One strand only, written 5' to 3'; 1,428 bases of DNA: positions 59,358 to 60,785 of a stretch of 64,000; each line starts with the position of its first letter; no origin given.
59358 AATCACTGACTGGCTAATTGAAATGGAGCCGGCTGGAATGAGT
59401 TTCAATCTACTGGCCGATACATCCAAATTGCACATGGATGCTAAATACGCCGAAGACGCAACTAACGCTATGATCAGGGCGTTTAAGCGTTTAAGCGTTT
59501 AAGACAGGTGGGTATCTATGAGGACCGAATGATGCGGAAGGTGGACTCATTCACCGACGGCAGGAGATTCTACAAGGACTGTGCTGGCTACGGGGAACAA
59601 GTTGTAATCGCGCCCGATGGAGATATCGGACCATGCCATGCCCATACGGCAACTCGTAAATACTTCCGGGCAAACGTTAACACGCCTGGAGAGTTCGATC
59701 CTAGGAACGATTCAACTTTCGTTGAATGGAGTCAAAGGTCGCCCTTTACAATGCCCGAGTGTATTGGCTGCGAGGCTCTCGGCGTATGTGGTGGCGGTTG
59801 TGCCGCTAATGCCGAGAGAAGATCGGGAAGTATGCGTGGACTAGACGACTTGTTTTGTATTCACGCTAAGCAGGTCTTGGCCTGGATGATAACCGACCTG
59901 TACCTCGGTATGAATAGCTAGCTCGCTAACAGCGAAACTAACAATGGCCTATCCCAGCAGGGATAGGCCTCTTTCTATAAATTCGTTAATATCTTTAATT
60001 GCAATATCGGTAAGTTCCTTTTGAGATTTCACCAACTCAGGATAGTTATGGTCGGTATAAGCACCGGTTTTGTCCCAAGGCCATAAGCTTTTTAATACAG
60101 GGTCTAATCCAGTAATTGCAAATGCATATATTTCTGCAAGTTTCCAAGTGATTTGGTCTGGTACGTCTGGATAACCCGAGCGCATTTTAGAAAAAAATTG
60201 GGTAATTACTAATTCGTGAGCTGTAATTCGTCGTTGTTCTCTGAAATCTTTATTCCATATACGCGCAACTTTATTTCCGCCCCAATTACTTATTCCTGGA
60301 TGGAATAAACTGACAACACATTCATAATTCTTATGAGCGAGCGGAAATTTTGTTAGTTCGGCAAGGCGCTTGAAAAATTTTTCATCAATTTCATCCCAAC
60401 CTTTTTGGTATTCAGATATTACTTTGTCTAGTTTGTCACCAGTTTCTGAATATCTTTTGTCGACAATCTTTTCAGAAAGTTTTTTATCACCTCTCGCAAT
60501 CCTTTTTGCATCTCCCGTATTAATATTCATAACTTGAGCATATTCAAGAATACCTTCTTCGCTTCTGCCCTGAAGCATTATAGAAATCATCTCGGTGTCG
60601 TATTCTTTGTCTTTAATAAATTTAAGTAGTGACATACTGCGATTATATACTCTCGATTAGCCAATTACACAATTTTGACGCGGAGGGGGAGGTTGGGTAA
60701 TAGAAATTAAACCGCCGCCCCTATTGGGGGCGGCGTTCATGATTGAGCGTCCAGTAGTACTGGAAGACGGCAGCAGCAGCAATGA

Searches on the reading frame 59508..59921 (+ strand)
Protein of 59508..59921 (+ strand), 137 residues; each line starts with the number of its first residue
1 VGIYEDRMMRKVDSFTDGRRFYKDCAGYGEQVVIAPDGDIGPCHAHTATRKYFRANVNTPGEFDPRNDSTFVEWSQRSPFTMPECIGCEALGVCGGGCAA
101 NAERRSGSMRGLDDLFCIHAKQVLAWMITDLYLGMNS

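Call 5: search_protein_families(library=pfam, proteins=[window:59508-59921:+], max_evalue=0.01)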
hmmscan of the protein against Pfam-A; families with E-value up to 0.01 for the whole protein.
window:59508-59921:+ (137 aa): 0 families

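Call 8: search_protein_families(library=ncbifam, proteins=[window:59508-59921:+], max_evalue=0.1)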
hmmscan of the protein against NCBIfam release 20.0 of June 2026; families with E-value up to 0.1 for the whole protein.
window:59508-59921:+ (137 aa): 23 families
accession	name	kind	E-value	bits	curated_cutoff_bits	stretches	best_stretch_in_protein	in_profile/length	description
TIGR04136.1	rSAM_FibroRumin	equivalog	1.1e-39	136.6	400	1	1-132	321-454/458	FibroRumin system radical SAM peptide maturase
TIGR04085.1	rSAM_more_4Fe4S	domain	8.7e-15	54.9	27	1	25-117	1-93/93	SPASM domain-containing protein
NF038107.1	rSAM_NF038107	equivalog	2.2e-10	39.9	600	1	30-102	333-404/444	Cys-every-fifth radical SAM/SPASM peptide maturase CefB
TIGR03974.1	rSAM_six_Cys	equivalog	3.3e-10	39.4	425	1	24-122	346-440/451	thioether cross-link-forming SCIFF peptide maturase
NF047865.1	rSAM_PapB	equivalog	2.3e-08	33.7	340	1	15-109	237-327/330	PapB family radical SAM/SPASM ranthipeptide maturase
TIGR04064.1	rSAM_nif11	equivalog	9.4e-08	31.2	518.7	1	9-122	318-424/459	nif11-like peptide radical SAM maturase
TIGR04083.1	rSAM_pep_methan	hypoth_equivalog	9.7e-08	31.3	300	1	22-125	235-337/376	TIGR04083 family peptide-modifying radical SAM enzyme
TIGR04463.1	rSAM_vs_C_rich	equivalog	1.4e-07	30.7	525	1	20-106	317-402/438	TIGR04463 family radical SAM/SPASM RiPP maturase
NF040492.1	not_ScfB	exception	2.5e-07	30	855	1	22-111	340-428/450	ScfB-related radical SAM/SPASM orphan maturase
NF041298.1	rSAM_mat_DynA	equivalog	2.7e-06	26.6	450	1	30-122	255-344/356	dynobactin maturation radical SAM/SPASM protein DynA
TIGR04163.1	rSAM_cobopep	equivalog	7e-06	25.1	375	1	25-117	314-405/428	peptide-modifying radical SAM enzyme CbpB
TIGR03906.1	quino_hemo_SAM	equivalog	2.6e-05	23.1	453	1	14-106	334-422/467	quinohemoprotein amine dehydrogenase maturation protein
TIGR04334.1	rSAM_Clo7bot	equivalog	8.1e-05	21.4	600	1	32-104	338-411/440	radical SAM/SPASM domain Clo7bot peptide maturase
TIGR03942.1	sulfatase_rSAM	equivalog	0.00032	19.9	349.45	1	29-123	255-349/363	anaerobic sulfatase maturase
TIGR03962.1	mycofact_rSAM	equivalog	0.0071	15.6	265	1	32-101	248-316/339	mycofactocin radical SAM maturase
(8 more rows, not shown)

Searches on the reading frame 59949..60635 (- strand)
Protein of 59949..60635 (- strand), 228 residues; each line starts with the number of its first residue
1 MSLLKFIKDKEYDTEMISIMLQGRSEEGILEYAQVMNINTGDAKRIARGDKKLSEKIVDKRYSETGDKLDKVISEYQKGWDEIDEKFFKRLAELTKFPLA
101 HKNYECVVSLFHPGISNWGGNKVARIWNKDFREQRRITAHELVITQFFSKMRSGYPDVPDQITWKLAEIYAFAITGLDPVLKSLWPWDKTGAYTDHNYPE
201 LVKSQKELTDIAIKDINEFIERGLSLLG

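Call 5: search_protein_families(library=pfam, proteins=[window:59949-60635:-], max_evalue=0.01)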
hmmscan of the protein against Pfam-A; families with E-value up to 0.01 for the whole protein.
window:59949-60635:- (228 aa): 0 families

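Call 8: search_protein_families(library=ncbifam, proteins=[window:59949-60635:-], max_evalue=0.1)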
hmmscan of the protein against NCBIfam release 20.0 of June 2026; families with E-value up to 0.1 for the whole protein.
window:59949-60635:- (228 aa): 1 family
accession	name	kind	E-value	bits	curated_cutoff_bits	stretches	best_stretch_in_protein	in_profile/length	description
NF005208.0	PRK06676.1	equivalog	0.0082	15.2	368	1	14-87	31-104/391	30S ribosomal protein S1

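Call 50: find_homologous_proteins(query=window:59949-60635:-, max_evalue=0.00001)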
Query window:59949-60635:- (228 aa): 41 proteins with E <= 0.00001 among 227 candidates.
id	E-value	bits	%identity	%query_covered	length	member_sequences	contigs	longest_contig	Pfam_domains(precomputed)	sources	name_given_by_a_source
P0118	2.7e-150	516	100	100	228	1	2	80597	-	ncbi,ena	-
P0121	1.6e-107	376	71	100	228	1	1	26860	-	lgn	-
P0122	5.3e-106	371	70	100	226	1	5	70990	-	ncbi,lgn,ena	-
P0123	1.1e-99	351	65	100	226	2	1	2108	-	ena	-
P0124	8.7e-99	348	68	100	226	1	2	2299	-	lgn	-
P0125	2.3e-96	340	64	99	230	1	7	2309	-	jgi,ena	-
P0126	6.1e-95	335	64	100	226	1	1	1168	-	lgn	-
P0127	3.5e-67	244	51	99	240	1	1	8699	-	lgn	-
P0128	7.2e-65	237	50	98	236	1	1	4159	-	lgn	-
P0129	7.5e-65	237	49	98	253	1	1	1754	-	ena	-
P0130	1.0e-64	236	51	97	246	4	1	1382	-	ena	-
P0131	1.7e-64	235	49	98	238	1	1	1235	-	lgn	-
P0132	2.1e-64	235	49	100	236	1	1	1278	-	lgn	-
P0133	4.9e-64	234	49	100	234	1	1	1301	-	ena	-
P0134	3.8e-63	231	51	91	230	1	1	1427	-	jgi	-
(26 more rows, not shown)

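Call 83: find_encoding_contigs(protein=P0122, flank=5000, max_places=3)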
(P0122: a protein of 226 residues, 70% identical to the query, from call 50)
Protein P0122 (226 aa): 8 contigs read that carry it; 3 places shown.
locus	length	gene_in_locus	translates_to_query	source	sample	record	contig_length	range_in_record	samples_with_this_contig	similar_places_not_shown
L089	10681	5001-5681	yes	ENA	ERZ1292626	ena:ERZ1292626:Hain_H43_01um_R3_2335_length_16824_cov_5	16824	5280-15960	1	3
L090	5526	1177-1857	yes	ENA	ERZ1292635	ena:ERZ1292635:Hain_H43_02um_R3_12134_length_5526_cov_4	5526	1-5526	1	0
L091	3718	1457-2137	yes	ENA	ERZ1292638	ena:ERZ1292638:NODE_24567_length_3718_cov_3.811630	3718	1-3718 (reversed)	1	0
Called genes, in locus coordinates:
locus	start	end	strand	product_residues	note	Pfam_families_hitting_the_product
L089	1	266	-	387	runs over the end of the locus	PF00899:ThiF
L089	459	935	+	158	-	PF27765:UCP032817-like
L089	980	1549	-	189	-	-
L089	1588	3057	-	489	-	-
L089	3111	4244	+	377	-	PF01370:Epimerase, PF04321:RmlD_sub_bind (weak), PF27054:Beta_methylindole_red_C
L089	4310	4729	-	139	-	-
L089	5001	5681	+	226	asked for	-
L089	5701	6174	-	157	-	PF01591:6PF2K (faint), PF08433:KTI12, PF13671:AAA_33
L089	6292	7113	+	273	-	PF24827:AstE_AspA_cat, PF04952:AstE_AspA_hybrid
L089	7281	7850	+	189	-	-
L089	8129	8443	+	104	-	PF01909:NTP_transf_2, PF18765:Polbeta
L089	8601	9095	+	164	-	-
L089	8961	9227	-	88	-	-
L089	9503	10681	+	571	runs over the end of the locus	-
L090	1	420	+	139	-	?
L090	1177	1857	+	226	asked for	-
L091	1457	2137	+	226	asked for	-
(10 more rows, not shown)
